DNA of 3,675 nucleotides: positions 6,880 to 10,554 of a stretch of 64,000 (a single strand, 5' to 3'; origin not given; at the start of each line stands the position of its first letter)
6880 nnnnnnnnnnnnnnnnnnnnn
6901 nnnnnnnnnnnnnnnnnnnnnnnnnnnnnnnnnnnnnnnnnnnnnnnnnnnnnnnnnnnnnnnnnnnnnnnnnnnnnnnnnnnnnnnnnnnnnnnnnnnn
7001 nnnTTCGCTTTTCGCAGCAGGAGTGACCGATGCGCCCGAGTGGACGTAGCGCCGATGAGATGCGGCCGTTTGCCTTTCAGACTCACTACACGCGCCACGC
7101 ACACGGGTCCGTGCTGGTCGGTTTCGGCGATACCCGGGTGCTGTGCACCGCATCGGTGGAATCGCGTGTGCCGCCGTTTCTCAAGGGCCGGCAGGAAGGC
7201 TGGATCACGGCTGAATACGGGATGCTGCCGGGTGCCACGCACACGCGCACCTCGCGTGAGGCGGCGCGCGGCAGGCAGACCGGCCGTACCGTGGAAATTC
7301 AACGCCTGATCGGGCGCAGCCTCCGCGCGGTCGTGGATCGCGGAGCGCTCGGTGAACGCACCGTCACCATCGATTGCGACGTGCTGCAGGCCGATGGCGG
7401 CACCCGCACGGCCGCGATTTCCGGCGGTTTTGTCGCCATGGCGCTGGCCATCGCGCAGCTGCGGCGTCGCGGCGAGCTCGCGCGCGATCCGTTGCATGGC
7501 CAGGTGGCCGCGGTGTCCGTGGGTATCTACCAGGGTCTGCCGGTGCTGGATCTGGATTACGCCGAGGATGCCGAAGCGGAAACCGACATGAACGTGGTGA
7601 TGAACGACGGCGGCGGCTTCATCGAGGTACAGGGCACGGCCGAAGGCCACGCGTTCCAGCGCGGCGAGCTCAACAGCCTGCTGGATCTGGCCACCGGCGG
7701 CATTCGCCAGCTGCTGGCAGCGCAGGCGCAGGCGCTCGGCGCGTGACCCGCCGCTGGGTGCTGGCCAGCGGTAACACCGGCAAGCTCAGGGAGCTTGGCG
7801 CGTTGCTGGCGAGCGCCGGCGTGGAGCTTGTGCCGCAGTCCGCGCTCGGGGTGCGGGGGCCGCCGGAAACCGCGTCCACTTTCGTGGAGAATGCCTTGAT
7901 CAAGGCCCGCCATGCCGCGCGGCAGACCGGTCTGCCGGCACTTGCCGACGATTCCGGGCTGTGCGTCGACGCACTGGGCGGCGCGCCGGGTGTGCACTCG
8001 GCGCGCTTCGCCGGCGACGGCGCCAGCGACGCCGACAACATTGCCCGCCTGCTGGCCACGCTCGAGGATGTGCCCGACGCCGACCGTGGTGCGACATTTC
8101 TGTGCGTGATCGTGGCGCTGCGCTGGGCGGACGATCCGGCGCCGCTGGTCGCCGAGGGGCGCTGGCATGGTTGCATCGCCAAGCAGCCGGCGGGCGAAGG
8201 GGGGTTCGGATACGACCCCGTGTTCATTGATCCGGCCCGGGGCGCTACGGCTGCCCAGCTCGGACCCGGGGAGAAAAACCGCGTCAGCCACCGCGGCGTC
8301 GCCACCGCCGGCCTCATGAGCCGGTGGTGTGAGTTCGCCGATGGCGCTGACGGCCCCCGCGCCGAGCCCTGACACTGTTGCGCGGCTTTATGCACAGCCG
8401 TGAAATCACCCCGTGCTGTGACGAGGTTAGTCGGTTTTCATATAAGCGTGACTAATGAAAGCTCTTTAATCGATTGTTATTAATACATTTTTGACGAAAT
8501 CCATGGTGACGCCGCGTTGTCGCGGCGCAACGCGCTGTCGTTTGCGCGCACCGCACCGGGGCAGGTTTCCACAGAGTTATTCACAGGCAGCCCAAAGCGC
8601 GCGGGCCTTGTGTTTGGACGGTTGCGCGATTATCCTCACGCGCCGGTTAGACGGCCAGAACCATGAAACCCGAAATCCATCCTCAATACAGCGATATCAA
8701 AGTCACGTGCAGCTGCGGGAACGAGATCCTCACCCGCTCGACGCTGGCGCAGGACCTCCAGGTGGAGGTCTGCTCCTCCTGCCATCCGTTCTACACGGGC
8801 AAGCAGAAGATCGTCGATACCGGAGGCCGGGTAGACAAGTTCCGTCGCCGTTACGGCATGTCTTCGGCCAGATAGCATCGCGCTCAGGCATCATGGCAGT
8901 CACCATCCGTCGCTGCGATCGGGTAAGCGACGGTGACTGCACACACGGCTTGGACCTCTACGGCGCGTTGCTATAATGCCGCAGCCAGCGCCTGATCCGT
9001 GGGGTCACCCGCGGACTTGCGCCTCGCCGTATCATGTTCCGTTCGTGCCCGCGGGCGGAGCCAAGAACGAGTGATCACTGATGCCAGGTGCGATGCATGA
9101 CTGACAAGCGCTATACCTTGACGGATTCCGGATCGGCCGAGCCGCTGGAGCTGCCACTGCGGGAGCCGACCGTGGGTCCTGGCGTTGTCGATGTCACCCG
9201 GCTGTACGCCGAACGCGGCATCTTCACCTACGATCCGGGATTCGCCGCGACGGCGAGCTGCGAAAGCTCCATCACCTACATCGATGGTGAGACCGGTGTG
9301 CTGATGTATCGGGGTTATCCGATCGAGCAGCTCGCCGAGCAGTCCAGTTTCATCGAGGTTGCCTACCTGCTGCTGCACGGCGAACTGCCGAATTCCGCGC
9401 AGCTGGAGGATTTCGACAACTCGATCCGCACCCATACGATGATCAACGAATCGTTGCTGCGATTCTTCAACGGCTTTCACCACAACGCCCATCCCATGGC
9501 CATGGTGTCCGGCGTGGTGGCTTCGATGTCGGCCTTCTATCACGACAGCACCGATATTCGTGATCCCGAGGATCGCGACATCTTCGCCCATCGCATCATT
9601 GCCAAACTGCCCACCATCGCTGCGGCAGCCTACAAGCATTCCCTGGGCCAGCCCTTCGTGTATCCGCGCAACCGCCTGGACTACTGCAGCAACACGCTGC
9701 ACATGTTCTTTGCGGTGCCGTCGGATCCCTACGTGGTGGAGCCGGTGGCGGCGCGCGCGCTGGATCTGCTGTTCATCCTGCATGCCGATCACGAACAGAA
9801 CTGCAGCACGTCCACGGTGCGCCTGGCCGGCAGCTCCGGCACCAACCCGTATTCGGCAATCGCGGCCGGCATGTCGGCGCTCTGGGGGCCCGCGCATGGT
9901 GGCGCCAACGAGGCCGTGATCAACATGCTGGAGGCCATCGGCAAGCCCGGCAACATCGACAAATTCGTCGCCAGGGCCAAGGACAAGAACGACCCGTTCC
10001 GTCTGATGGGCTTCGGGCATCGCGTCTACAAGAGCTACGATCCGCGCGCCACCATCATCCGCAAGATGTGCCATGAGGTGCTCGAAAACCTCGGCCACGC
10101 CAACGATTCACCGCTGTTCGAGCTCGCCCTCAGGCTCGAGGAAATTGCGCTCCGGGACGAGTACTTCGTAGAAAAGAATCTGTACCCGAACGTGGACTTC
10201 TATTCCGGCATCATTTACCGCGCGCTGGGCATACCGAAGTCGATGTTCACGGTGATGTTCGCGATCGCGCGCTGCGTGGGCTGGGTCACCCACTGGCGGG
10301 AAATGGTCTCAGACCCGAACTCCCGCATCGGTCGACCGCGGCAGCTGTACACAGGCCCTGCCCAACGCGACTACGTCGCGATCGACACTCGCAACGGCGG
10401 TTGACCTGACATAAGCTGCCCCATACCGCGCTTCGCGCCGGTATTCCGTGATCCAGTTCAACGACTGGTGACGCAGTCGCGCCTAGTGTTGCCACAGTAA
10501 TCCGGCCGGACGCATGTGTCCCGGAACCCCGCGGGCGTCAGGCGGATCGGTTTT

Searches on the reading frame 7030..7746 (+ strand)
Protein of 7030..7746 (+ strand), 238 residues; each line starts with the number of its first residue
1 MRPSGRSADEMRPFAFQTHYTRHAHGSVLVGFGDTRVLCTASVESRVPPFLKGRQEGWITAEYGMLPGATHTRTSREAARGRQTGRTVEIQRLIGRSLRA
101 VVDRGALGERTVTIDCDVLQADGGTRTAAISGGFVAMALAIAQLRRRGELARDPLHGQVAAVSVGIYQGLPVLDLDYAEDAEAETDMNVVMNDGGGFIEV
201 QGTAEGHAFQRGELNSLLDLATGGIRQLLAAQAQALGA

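Call 84: search_protein_families(library=pfam, proteins=[window:7030-7746:+], max_evalue=0.00001)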
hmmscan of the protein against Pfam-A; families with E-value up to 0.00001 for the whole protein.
window:7030-7746:+ (238 aa): 2 families
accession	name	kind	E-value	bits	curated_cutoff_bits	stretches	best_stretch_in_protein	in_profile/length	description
PF01138.27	RNase_PH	-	1.9e-27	96.7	25.5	1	10-140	1-127/130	3' exoribonuclease family, domain 1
PF03725.20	RNase_PH_C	-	2e-10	40.9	20.8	1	158-222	2-65/67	3' exoribonuclease family, domain 2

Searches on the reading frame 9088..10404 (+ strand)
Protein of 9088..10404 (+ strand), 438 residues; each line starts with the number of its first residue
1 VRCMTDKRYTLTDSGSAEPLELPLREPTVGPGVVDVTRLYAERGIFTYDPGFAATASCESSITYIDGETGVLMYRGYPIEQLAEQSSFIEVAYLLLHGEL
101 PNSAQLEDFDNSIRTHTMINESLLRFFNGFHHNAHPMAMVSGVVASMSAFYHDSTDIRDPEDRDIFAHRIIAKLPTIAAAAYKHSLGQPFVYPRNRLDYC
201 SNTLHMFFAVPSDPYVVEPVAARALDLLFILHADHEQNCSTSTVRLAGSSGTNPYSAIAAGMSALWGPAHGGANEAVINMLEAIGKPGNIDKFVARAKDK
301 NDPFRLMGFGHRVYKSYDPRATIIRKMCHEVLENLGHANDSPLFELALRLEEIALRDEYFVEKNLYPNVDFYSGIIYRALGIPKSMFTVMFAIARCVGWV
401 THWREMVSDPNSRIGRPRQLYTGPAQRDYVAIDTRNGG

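Call 84: search_protein_families(library=pfam, proteins=[window:9088-10404:+], max_evalue=0.00001)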
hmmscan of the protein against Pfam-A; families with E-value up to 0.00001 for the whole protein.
window:9088-10404:+ (438 aa): 1 family
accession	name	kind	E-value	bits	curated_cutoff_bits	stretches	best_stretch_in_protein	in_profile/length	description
PF00285.26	Citrate_synt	-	2.9e-142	474.4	27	1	51-418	1-357/357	Citrate synthase, C-terminal domain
